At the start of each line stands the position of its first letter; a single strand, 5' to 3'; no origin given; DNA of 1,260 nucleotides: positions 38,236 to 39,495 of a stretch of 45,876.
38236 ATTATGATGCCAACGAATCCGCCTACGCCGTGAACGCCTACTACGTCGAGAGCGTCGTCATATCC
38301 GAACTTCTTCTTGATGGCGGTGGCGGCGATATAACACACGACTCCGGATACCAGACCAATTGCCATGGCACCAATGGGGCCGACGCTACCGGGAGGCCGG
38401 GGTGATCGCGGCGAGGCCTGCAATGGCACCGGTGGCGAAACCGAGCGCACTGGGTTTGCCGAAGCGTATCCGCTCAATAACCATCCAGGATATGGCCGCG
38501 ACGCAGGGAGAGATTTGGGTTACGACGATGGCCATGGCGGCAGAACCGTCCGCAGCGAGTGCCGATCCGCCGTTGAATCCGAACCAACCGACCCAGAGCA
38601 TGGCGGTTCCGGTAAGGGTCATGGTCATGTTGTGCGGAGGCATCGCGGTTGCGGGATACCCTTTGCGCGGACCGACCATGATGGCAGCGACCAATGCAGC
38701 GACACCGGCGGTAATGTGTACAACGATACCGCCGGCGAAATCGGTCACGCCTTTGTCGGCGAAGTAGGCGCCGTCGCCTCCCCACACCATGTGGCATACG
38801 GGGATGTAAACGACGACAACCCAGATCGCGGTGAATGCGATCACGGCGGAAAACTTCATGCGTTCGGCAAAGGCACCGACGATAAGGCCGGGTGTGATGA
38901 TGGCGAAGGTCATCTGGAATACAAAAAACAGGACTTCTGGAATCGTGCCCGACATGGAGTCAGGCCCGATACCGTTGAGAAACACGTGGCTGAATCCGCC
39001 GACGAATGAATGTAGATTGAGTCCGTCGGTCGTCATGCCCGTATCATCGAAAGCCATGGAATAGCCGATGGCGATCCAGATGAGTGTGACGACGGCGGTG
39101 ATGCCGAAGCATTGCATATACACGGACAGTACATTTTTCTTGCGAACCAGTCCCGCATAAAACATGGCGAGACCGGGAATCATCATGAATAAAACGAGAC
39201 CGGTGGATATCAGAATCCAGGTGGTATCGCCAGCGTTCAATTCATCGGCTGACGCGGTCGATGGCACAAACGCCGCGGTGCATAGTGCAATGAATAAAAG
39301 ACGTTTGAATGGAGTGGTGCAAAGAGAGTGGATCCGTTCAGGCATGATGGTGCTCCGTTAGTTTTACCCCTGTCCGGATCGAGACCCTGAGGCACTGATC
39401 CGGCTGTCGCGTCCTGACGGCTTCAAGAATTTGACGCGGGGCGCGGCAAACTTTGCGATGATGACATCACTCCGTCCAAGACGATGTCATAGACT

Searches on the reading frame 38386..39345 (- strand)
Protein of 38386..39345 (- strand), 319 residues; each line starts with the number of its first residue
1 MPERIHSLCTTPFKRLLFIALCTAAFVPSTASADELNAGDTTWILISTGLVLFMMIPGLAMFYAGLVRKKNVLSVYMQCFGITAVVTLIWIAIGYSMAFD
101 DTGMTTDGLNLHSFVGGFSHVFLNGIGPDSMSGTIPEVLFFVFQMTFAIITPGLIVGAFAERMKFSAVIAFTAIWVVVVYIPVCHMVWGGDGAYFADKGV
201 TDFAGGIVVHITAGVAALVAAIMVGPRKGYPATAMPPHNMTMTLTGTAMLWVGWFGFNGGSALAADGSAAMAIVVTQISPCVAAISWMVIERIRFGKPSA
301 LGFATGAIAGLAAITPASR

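Call 22: search_protein_families(library=pfam, proteins=[window:38386-39345:-], max_evalue=0.001)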
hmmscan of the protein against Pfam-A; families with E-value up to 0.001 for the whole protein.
window:38386-39345:- (319 aa): 1 family
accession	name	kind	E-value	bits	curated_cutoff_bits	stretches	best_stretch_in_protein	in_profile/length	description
PF00909.26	Ammonium_transp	-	3.4e-76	257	23.2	1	43-318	2-269/399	Ammonium Transporter Family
